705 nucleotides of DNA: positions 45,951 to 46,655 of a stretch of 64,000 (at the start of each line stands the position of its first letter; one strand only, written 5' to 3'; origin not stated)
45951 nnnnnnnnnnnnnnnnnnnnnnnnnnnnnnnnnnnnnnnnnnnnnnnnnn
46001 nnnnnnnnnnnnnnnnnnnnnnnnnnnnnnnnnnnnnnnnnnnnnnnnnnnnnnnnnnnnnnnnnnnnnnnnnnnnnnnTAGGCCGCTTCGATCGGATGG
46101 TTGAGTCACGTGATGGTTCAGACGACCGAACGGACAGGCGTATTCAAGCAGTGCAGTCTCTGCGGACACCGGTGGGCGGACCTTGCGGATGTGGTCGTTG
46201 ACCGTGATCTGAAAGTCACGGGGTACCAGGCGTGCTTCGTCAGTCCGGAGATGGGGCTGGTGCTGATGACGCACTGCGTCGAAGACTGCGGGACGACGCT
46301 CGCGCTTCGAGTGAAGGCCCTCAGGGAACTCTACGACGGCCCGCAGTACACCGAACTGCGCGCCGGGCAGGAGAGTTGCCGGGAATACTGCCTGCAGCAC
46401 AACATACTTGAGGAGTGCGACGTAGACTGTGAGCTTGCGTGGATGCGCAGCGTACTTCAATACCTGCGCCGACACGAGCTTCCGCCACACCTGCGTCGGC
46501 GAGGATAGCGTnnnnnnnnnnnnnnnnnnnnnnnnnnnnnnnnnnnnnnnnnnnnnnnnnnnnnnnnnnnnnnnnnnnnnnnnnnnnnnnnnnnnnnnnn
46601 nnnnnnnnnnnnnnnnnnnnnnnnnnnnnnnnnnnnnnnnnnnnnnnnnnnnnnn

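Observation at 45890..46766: Near-consensus promoter driving three tiny uncharacterised ORFs (39-aa basic zinc ribbon, 135-aa Cys-rich protein, 84-aa single-TM protein) between cspA and trmFO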

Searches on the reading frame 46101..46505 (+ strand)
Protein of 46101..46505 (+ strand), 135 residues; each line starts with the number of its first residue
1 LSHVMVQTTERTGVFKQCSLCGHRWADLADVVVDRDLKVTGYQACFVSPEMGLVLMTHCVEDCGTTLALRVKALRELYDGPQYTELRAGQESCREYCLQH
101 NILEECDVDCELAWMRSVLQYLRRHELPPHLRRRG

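Call 6: search_protein_families(library=pfam, proteins=[window:46101-46505:+], max_evalue=1)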
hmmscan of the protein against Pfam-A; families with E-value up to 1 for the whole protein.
window:46101-46505:+ (135 aa): 1 family
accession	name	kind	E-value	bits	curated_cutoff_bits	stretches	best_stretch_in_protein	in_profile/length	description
PF10571.15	UPF0547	-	0.084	13.5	29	1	16-25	15-24/26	Uncharacterised protein family UPF0547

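Call 7: search_protein_families(library=ncbifam, proteins=[window:46101-46505:+], max_evalue=1)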
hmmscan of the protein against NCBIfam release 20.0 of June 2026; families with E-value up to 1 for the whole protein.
window:46101-46505:+ (135 aa): 0 families

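Call 8: find_homologous_proteins(query=window:46101-46505:+, max_evalue=0.01)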
Query window:46101-46505:+ (135 aa): 9 proteins with E <= 0.01 among 45 candidates.
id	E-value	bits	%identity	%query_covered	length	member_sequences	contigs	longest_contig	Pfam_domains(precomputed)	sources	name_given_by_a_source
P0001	1.9e-85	302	100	97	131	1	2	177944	-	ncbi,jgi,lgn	ncbi:MAG: hypothetical protein ACOX9R_02370 [Armatimonadota bacterium]|jgi:hypothetical protein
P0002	3.2e-62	226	75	94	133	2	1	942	-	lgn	-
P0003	2.0e-60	220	73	97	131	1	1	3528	-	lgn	-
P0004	7.7e-52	193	63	95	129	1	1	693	-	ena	-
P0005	1.2e-51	192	64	96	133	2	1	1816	-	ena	-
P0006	1.3e-48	182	59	95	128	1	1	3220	-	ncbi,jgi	-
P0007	2.8e-47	178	55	95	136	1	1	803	-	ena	-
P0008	1.1e-46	176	59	96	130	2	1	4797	-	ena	-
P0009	2.7e-35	139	53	87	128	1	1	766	-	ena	-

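Call 11: find_encoding_contigs(protein=P0008, flank=5000)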
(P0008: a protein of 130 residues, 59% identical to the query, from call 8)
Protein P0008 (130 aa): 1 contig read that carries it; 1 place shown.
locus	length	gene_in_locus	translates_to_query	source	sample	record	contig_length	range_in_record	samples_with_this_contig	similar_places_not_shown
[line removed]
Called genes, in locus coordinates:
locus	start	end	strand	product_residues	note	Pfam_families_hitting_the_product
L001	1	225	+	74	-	?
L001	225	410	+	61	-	-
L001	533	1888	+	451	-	PF00872:Transposase_mut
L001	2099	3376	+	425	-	PF05598:DUF772 (weak), PF01609:DDE_Tnp_1, PF13751:DDE_Tnp_1_6 (weak)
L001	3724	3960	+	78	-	PF00313:CSD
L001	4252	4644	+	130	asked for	-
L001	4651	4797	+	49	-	?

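Call 12: find_encoding_contigs(protein=P0003, flank=5000)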
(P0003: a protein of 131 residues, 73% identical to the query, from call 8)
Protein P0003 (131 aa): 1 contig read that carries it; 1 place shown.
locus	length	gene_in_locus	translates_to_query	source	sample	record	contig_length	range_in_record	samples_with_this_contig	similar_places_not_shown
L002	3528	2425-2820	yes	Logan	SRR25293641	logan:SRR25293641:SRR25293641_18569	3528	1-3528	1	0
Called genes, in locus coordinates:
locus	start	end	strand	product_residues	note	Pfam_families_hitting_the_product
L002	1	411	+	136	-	?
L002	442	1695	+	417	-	-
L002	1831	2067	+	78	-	PF00313:CSD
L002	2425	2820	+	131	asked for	-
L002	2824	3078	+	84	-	-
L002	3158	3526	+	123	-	?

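Call 13: find_encoding_contigs(protein=P0006, flank=5000)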
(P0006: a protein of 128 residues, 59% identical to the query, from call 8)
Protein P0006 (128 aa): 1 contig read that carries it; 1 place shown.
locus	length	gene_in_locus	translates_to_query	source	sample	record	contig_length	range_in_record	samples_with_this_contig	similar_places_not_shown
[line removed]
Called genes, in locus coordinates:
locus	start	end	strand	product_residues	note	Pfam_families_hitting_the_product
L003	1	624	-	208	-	?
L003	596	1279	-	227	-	PF13489:Methyltransf_23, PF13847:Methyltransf_31, PF08241:Methyltransf_11, PF08242:Methyltransf_12, PF13649:Methyltransf_25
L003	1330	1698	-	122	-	-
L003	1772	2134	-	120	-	PF02629:CoA_binding, PF13380:CoA_binding_2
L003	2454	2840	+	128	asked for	-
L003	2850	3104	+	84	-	-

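Call 28: search_protein_representatives(alignment_id=A1)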
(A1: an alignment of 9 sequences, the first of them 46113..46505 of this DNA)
Query: 9 sequences, 131 profile positions. Proteins with E-value up to 0.001 (for the whole library): 649; up to 1e-10: 363; up to 1e-30: 18. The best 150 are listed.
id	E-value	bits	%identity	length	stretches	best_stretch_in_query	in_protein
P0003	8.9e-67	239.0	-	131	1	1-130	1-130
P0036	2.0e-47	176.4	-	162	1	11-128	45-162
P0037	2.8e-42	159.8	-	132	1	4-125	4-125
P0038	3.3e-41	156.3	-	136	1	9-128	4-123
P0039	2.4e-40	153.5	-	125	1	8-128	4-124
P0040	4.2e-39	149.5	-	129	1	6-128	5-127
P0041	3.2e-38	146.7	-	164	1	11-125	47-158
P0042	2.4e-37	143.8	-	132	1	11-122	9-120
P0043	3.9e-35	136.7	-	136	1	9-128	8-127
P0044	1.1e-34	135.3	-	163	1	9-123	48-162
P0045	2.0e-34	134.4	-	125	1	9-125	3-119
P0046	3.3e-34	133.7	-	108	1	28-125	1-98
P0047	1.8e-33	131.3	-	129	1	9-128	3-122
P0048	3.1e-33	130.6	-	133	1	6-130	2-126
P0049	4.4e-33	130.0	-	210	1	4-126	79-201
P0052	4.6e-31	123.5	-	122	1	7-124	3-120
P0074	1.4e-26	109.0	-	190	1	10-120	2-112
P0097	1.2e-24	102.8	-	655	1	7-119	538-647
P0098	1.4e-24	102.6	-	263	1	25-126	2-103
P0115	1.2e-23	99.5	-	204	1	7-120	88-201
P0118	3.8e-23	97.9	-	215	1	6-118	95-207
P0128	1.3e-22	96.2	-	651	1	9-119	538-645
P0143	7.4e-22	93.7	-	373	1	8-120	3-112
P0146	9.1e-22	93.4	-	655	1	5-120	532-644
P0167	1.5e-20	89.5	-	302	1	7-112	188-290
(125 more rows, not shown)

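Call 29: predict_structure(alignment_id=A1)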
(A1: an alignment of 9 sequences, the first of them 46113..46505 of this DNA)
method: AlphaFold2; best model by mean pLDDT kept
length: 131 residues; sequences in the alignment: 9
mean_pLDDT: 75.1   pTM: 0.64
mean pLDDT of the five models: 75.1, 73.2, 72.4, 72.4, 67.0
residues with pLDDT >= 90: 15; 70-90: 80; 50-70: 26; < 50: 10
segments of 3 or more residues with pLDDT < 50: 1-7
pLDDT, mean of each block of 10 residues (from residue 1): 46 89 88 88 82 89 87 62 58 71 74 77 69 43
secondary structure, 60 per line:
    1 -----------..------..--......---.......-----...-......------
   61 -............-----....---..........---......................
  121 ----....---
elements in order: H24-29 E33-39 E49-54 E62-66 H67-73 H79-82 H86-95 H99-120 H125-128

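Call 30: search_protein_families(library=pfam, proteins=[P0097, P0128, P0146, P0143, P0167, P0098, P0049, P0118, P0115, P0074], max_evalue=0.01)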
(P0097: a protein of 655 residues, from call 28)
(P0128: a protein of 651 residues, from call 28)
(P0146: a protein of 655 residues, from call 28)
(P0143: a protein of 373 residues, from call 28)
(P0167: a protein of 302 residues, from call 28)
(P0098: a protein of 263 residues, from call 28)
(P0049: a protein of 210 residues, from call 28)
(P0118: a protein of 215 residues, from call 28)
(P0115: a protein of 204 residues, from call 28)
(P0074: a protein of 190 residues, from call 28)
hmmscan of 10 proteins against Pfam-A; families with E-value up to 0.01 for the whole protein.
P0097 (655 aa): 10 families
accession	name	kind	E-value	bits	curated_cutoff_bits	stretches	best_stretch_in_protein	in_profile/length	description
PF02518.31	HATPase_c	-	7.6e-27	94.4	26.4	1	416-520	2-109/111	Histidine kinase-, DNA gyrase B-, and HSP90-like ATPase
PF00498.31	FHA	-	1.5e-17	64.2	20.7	1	29-91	2-67/67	FHA domain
PF16697.10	Yop-YscD_cpl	-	2.1e-17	63.6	33.2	1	21-99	12-92/94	Inner membrane component of T3SS, cytoplasmic domain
PF13185.12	GAF_2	-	7e-12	46.1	28.6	1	155-290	4-136/136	GAF domain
PF01590.32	GAF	-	8.4e-12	46.2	22.4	1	157-289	4-133/133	GAF domain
PF13492.12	GAF_3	-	2.1e-07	31.9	27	1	162-291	9-129/129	GAF domain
PF14501.12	HATPase_c_5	-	2.5e-06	27.8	22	1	417-507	3-91/102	GHKL domain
PF13581.12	HATPase_c_2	-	7.2e-05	23.2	27.4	1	424-498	36-112/127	Histidine kinase-like ATPase domain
PF00512.31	HisKA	-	0.00026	21.4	26.9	1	307-371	2-63/66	His Kinase A (phospho-acceptor) domain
PF13589.12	HATPase_c_3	-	0.00044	20.7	25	1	418-471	1-52/137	Histidine kinase-, DNA gyrase B-, and HSP90-like ATPase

P0128 (651 aa): 10 families
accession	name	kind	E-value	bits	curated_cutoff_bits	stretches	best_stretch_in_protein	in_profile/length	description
PF02518.31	HATPase_c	-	3.1e-26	92.4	26.4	1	413-518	2-109/111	Histidine kinase-, DNA gyrase B-, and HSP90-like ATPase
PF00498.31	FHA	-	1.4e-18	67.5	20.7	1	28-90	2-67/67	FHA domain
PF01590.32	GAF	-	4.8e-15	56.7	22.4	1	152-286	2-133/133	GAF domain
PF16697.10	Yop-YscD_cpl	-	2.2e-14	53.9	33.2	1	21-97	13-91/94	Inner membrane component of T3SS, cytoplasmic domain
PF13185.12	GAF_2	-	2.9e-12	47.4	28.6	1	151-287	3-136/136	GAF domain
PF13492.12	GAF_3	-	3.6e-07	31.1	27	1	153-288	3-129/129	GAF domain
PF00512.31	HisKA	-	5.4e-05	23.6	26.9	1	305-366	3-61/66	His Kinase A (phospho-acceptor) domain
PF14501.12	HATPase_c_5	-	0.00012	22.4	22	1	418-506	7-92/102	GHKL domain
PF13581.12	HATPase_c_2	-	0.0017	18.8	27.4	1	421-488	40-104/127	Histidine kinase-like ATPase domain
PF13589.12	HATPase_c_3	-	0.0054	17.2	25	1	417-467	3-51/137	Histidine kinase-, DNA gyrase B-, and HSP90-like ATPase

P0146 (655 aa): 8 families
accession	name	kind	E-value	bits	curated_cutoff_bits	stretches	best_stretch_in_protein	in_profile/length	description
PF02518.31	HATPase_c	-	8.8e-27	94.2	26.4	1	411-516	2-109/111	Histidine kinase-, DNA gyrase B-, and HSP90-like ATPase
PF00498.31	FHA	-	6.1e-19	68.6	20.7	1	19-83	1-67/67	FHA domain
PF16697.10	Yop-YscD_cpl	-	2e-12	47.6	33.2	1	12-88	12-89/94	Inner membrane component of T3SS, cytoplasmic domain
PF00512.31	HisKA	-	1e-07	32.3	26.9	1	306-367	6-64/66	His Kinase A (phospho-acceptor) domain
PF01590.32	GAF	-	6.1e-06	27.2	22.4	1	149-284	1-133/133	GAF domain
PF14501.12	HATPase_c_5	-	8.9e-06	26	22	1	414-503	5-91/102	GHKL domain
PF13589.12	HATPase_c_3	-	0.00046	20.7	25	1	415-466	3-52/137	Histidine kinase-, DNA gyrase B-, and HSP90-like ATPase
PF18221.6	MU2_FHA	-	0.0019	18.6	29.2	0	20-74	19-71/94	Mutator 2 Fork head associated domain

P0143 (373 aa): 3 families
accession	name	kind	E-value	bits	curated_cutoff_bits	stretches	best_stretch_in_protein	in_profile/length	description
PF01643.23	Acyl-ACP_TE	-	1.6e-20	73.6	23.7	1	127-245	3-122/131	Acyl-ACP thioesterase N-terminal domain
PF20791.3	Acyl-ACP_TE_C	-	3.3e-18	66.2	21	1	276-369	8-100/101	Acyl-ACP thioesterase C-terminal domain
PF13279.12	4HBT_2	-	8e-07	30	25.5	0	284-367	3-100/122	Thioesterase-like superfamily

P0167 (302 aa): 3 families
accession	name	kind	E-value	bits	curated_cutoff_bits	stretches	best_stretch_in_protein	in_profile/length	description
PF02518.31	HATPase_c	-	2e-28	99.5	26.4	1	66-170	2-109/111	Histidine kinase-, DNA gyrase B-, and HSP90-like ATPase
PF14501.12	HATPase_c_5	-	1.4e-06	28.5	22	1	68-157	4-91/102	GHKL domain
PF13581.12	HATPase_c_2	-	0.00011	22.6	27.4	1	87-148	51-112/127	Histidine kinase-like ATPase domain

P0098 (263 aa): 1 family
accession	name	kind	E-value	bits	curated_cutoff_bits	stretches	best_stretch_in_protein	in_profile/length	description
PF01814.28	Hemerythrin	-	7.6e-12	46.3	25.3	1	139-251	2-124/127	Hemerythrin HHE cation binding domain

P0049 (210 aa): 0 families

P0118 (215 aa): 0 families

P0115 (204 aa): 0 families

P0074 (190 aa): 0 families

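Call 50: find_encoding_contigs(protein=P0037, flank=4000, max_places=3)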
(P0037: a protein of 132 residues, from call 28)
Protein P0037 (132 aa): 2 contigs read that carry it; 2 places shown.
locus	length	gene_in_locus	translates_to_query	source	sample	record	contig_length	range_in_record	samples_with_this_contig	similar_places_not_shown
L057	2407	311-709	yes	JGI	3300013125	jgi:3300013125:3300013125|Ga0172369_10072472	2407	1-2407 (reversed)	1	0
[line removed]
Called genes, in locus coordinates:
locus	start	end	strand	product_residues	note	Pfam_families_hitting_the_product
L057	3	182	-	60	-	?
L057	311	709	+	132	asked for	-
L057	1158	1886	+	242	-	PF07963:N_methyl, PF07596:SBP_bac_10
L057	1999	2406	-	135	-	?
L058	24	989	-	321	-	PF01408:GFO_IDH_MocA, PF02894:GFO_IDH_MocA_C, PF22725:GFO_IDH_MocA_C3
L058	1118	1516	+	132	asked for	-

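Call 51: find_encoding_contigs(protein=P0052, flank=4000, max_places=3)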
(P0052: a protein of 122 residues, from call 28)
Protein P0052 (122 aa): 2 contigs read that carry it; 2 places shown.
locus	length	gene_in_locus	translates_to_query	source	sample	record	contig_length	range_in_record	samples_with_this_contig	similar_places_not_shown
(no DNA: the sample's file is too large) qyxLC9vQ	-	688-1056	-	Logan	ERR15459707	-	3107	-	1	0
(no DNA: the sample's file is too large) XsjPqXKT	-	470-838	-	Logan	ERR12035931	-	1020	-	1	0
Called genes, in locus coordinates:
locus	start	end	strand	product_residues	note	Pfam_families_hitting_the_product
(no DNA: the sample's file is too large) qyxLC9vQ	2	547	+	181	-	?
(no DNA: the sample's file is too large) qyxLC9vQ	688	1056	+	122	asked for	-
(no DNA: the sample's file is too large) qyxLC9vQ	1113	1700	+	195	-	PF01936:NYN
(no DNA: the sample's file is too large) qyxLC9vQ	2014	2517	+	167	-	PF01257:2Fe-2S_thioredx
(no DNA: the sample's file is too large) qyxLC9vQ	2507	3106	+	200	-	?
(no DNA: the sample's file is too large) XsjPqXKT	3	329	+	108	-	?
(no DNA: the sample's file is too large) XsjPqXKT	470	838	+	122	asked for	-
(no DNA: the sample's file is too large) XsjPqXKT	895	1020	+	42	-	?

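Call 52: list_cluster_members(proteins=[P0036, P0038, P0039, P0040, P0045, P0048, P0097, P0098, P0143, P0186])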
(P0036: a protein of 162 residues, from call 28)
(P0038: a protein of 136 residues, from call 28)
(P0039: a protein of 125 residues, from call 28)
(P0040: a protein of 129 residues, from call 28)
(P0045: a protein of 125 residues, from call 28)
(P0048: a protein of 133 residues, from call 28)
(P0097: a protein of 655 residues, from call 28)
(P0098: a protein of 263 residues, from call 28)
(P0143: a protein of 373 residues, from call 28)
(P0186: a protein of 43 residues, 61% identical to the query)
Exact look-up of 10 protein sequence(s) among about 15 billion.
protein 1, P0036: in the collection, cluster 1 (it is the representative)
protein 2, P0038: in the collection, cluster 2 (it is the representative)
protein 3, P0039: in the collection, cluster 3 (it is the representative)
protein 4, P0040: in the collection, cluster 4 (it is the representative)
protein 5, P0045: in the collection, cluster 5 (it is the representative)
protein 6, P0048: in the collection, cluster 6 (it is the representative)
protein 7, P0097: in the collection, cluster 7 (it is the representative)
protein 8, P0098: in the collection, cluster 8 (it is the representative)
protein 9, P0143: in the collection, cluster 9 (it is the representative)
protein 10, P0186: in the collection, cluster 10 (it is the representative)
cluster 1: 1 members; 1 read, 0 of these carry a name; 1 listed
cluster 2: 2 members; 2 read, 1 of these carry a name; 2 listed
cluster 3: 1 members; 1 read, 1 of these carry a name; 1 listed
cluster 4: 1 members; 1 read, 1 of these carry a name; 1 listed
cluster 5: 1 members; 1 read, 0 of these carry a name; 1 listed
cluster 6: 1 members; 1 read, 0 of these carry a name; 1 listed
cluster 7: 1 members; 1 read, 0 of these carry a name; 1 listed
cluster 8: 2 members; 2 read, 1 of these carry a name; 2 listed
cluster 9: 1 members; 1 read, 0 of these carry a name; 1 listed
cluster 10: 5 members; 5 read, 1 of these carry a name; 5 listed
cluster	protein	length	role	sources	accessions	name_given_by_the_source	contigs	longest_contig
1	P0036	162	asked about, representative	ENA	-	-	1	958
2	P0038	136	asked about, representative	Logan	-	-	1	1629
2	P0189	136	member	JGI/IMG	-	hypothetical protein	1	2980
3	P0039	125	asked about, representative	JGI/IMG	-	hypothetical protein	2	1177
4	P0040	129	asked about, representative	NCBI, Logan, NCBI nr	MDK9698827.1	MAG: hypothetical protein OEM52_01575 [bacterium] | hypothetical protein [bacterium]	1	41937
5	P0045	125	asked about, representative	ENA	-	-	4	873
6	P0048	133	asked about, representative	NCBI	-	-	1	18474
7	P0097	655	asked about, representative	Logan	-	-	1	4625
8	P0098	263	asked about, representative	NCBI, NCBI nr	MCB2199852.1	bacteriohemerythrin [bacterium]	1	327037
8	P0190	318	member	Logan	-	-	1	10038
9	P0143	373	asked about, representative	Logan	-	-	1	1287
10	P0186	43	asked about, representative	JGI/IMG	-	hypothetical protein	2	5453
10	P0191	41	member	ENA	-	-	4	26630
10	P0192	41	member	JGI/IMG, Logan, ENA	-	-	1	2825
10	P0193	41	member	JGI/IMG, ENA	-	-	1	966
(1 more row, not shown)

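Call 54: find_encoding_contigs(protein=P0191, flank=5000, max_places=3)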
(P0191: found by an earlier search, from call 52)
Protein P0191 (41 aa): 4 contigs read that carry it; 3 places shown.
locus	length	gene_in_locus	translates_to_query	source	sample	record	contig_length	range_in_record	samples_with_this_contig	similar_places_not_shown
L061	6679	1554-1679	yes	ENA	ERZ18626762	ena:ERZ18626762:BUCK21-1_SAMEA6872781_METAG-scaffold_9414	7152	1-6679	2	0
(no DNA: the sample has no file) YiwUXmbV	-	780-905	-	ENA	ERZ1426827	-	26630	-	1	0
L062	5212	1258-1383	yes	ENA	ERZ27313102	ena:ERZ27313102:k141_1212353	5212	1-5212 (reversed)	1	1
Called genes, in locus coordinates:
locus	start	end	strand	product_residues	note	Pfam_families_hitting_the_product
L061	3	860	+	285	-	?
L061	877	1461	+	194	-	-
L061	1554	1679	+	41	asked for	-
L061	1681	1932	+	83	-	-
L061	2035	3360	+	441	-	PF01134:GIDA, PF01266:DAO (weak), PF12831:FAD_oxidored (faint), PF13450:NAD_binding_8 (weak)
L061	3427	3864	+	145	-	-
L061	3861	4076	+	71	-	-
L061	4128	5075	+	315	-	PF02899:Phage_int_SAM_1, PF13102:Phage_int_SAM_5 (weak), PF13495:Phage_int_SAM_4 (weak), PF00589:Phage_integrase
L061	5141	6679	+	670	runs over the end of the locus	?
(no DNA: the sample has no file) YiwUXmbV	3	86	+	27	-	?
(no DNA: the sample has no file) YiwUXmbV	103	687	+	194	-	-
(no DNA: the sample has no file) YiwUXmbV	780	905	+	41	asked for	-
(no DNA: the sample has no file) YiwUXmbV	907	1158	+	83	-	-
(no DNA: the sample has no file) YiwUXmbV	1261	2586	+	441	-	PF01134:GIDA, PF01266:DAO (weak), PF12831:FAD_oxidored (weak), PF13450:NAD_binding_8 (weak)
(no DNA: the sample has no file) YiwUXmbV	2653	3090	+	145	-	-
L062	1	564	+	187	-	?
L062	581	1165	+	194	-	-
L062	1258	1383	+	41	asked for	-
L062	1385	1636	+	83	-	-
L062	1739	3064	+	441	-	PF01134:GIDA, PF01266:DAO (weak), PF12831:FAD_oxidored (faint), PF13450:NAD_binding_8 (weak)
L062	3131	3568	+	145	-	-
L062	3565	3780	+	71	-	-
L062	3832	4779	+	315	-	PF02899:Phage_int_SAM_1, PF13102:Phage_int_SAM_5 (weak), PF13495:Phage_int_SAM_4 (weak), PF00589:Phage_integrase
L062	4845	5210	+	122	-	?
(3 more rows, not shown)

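Call 58: search_solved_structures(query=A3, max_evalue=10)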
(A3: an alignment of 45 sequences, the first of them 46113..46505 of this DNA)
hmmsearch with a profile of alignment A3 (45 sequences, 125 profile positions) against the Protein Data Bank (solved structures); distinct sequences matched with E-value up to 10: 1.
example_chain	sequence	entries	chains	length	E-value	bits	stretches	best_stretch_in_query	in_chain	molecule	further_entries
1qyp_A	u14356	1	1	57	1.1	12.3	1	4-19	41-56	RNA POLYMERASE II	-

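Call 69: predict_structure(alignment_id=A3)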
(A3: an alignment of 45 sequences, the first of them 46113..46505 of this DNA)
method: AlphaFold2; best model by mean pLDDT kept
length: 131 residues; sequences in the alignment: 45
mean_pLDDT: 93.7   pTM: 0.85
mean pLDDT of the five models: 93.7, 93.7, 93.6, 93.3, 93.3
residues with pLDDT >= 90: 119; 70-90: 4; 50-70: 3; < 50: 5
segments of 3 or more residues with pLDDT < 50: 1-5
pLDDT, mean of each block of 10 residues (from residue 1): 59 97 98 98 97 98 98 96 96 97 96 98 92 56
secondary structure, 60 per line:
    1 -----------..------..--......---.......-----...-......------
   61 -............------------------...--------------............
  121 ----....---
elements in order: H24-29 E33-39 E49-54 E62-66 H67-73 H109-120 H125-128
